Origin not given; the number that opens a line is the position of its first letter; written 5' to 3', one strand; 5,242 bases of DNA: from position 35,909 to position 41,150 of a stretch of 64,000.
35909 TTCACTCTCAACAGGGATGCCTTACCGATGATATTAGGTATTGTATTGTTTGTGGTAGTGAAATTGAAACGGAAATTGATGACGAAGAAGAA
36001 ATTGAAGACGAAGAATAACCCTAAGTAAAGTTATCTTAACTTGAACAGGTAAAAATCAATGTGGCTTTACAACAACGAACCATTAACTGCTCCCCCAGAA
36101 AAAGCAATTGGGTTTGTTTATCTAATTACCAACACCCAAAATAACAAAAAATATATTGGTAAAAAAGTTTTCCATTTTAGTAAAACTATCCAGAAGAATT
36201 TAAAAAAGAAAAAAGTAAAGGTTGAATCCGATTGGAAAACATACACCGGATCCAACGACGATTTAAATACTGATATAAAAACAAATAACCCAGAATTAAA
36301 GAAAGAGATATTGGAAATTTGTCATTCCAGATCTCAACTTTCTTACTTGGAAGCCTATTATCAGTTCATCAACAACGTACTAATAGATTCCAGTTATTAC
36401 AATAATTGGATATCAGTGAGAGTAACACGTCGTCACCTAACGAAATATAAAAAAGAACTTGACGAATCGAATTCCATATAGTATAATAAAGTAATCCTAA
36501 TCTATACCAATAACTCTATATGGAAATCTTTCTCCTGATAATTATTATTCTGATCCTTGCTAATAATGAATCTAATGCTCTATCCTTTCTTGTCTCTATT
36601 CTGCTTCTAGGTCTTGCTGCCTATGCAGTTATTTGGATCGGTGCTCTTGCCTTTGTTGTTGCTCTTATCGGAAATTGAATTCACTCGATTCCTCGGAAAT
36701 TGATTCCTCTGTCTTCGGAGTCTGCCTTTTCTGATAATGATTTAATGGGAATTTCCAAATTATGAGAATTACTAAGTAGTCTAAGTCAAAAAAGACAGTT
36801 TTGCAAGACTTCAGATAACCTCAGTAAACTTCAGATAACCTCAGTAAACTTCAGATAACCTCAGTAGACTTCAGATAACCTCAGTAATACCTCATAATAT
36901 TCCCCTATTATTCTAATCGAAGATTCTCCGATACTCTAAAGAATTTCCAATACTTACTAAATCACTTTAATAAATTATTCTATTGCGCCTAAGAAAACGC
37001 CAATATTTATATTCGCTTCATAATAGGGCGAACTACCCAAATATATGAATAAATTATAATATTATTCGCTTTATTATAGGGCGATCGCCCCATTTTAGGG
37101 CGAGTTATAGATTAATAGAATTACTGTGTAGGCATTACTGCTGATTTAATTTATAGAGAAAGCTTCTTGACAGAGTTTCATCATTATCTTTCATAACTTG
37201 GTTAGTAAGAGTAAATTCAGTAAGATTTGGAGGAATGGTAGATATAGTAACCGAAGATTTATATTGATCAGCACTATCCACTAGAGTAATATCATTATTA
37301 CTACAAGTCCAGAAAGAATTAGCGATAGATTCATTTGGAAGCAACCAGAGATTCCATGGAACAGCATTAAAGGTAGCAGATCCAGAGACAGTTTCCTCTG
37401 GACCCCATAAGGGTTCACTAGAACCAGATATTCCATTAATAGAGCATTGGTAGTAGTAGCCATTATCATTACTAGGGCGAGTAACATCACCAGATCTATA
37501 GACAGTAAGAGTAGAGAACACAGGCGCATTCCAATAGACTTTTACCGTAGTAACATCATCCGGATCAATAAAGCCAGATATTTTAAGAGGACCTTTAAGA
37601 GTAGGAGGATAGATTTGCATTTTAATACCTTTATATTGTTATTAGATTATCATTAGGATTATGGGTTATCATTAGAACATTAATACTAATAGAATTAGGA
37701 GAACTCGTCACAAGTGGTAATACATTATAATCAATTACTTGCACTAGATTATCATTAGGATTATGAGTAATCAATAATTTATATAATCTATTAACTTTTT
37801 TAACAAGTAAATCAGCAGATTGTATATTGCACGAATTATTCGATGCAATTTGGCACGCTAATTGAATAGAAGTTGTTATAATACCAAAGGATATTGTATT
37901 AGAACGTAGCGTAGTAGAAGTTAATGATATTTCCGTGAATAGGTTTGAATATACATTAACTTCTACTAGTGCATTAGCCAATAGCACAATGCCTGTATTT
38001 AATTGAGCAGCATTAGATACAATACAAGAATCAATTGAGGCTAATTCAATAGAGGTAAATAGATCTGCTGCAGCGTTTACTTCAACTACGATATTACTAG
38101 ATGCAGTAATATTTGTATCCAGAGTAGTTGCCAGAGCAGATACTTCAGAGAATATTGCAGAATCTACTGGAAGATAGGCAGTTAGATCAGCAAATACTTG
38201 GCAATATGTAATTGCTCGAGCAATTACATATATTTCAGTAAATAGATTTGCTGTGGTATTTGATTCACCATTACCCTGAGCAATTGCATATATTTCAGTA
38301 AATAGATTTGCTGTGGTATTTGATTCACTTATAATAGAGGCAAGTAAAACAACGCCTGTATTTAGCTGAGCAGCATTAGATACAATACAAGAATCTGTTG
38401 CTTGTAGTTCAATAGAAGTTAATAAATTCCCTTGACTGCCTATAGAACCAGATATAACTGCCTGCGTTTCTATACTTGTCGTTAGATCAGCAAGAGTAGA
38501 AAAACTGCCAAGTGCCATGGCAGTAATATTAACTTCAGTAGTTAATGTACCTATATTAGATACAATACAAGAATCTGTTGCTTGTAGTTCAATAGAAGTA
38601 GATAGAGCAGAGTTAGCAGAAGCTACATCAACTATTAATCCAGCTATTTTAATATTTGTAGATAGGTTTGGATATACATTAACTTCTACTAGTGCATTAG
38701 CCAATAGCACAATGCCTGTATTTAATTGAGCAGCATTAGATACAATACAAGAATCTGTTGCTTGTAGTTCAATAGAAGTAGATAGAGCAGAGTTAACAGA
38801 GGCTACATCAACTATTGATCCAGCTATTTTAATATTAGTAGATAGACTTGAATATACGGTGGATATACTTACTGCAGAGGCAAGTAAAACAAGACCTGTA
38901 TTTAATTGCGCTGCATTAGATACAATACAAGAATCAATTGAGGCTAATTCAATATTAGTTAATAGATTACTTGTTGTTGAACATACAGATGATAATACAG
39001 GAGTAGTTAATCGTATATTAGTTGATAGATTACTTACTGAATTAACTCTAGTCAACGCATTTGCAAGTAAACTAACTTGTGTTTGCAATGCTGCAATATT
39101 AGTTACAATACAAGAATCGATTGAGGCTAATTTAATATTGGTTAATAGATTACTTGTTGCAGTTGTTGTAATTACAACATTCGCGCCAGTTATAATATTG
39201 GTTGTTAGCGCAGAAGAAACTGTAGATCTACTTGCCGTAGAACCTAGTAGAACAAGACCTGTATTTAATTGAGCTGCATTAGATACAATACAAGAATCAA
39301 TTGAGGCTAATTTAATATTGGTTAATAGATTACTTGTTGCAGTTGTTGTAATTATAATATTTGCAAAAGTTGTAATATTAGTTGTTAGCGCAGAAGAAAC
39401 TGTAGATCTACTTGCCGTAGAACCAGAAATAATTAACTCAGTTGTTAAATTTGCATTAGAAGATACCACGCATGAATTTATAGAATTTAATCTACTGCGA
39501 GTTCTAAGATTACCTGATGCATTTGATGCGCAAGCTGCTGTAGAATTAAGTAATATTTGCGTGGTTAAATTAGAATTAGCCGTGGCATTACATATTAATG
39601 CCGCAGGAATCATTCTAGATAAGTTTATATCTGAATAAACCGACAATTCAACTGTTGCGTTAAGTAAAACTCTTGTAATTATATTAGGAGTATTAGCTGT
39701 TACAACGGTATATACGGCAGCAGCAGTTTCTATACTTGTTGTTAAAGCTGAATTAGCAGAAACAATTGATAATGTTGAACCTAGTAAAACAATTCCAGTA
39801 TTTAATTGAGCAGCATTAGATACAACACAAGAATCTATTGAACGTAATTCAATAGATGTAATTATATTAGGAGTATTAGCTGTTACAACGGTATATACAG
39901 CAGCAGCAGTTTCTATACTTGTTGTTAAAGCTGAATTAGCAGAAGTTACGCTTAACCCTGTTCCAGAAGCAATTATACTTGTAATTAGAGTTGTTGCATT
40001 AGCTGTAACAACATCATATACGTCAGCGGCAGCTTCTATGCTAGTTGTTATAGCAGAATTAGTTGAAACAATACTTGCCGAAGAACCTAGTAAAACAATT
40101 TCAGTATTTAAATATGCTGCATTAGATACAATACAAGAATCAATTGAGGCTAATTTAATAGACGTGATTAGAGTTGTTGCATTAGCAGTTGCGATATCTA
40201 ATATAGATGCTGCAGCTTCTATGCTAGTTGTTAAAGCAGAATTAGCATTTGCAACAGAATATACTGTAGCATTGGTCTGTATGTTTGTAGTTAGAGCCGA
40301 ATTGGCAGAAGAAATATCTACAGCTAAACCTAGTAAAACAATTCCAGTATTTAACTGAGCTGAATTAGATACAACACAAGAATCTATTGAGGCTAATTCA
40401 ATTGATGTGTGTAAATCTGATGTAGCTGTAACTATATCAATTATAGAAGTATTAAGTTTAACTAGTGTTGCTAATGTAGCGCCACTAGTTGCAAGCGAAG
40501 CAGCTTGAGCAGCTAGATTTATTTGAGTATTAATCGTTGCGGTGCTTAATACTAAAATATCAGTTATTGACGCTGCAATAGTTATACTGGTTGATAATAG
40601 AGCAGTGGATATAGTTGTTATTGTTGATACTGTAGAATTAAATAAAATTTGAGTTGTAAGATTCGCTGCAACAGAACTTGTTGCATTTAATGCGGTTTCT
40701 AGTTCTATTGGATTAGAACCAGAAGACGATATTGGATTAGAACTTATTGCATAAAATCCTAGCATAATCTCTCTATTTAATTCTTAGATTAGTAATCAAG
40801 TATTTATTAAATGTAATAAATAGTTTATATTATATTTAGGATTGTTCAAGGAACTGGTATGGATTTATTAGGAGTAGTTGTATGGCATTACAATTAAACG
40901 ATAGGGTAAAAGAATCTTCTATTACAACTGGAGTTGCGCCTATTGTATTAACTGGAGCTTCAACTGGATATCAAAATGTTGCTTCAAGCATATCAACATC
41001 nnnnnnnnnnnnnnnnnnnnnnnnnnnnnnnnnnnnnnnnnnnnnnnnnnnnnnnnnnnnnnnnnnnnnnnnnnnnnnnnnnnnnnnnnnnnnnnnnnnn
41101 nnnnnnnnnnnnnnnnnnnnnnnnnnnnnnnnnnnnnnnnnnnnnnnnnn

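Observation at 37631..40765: Inverted 3.1-kb gene for a 1044-aa protein built almost entirely of ~57-aa Ser/Thr/Ala/Ile/Asn repeats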

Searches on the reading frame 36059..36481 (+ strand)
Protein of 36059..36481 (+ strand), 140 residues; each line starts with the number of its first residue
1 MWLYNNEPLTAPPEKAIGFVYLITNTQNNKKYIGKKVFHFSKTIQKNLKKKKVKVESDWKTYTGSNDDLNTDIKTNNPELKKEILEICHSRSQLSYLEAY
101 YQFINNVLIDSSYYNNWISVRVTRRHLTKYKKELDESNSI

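Call 6: search_protein_families(library=pfam, proteins=[window:36059-36481:+], max_evalue=0.01)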
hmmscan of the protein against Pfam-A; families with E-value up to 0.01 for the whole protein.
window:36059-36481:+ (140 aa): 2 families
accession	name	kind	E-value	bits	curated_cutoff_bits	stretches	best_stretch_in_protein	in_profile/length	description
PF19835.5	SegE_GIY-YIG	-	3.6e-34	118.1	25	1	2-118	1-123/123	Putative endonuclease segE, GIY-YIG domain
PF01541.30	GIY-YIG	-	0.0091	16.7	22.6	0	18-102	2-69/78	GIY-YIG catalytic domain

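Call 7: search_protein_families(library=phrogs, proteins=[window:36059-36481:+], max_evalue=0.001)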
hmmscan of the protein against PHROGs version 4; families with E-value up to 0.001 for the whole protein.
window:36059-36481:+ (140 aa): 3 families
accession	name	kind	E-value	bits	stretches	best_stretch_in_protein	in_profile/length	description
phrog_447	-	other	1.8e-36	126.2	1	1-132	9-146/148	NAD synthetase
phrog_7363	-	DNA, RNA and nucleotide metabolism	5.1e-16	59.9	1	13-123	15-127/356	homing endonuclease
phrog_314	-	DNA, RNA and nucleotide metabolism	6.9e-10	39.5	1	15-115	176-261/574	homing endonuclease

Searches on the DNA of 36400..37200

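Call 116: search_rna_families(source=window, start=36400, end=37200, threshold=evalue, max_evalue=1)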
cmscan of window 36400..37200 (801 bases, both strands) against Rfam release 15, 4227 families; matches with E-value up to 1: 3.
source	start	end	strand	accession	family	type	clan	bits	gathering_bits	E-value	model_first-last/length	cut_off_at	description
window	37003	37096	+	RF01821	RsaH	Gene; sRNA;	-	23.9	50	0.2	1-123/123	no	RNA Staph. aureus H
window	37013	37084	+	RF03574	mir-4847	Gene; miRNA;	-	21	100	0.076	1-79/79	no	mir-4847 microRNA precursor family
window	36959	37105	-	RF04324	Pestivirus-3UTR-SLIV-SLIII-SLII-CSFV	Gene; sRNA;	CL00151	20.4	150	0.41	1-170/170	no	Pestivirus 3' UTR SLIV, SLIII and SLII classical swine fever virus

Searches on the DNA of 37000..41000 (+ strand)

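Call 5: search_dna_similar(query=window:37000-41000:+, collection=phages, mode=near)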
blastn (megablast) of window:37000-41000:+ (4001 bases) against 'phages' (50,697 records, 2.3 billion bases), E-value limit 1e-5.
No match.
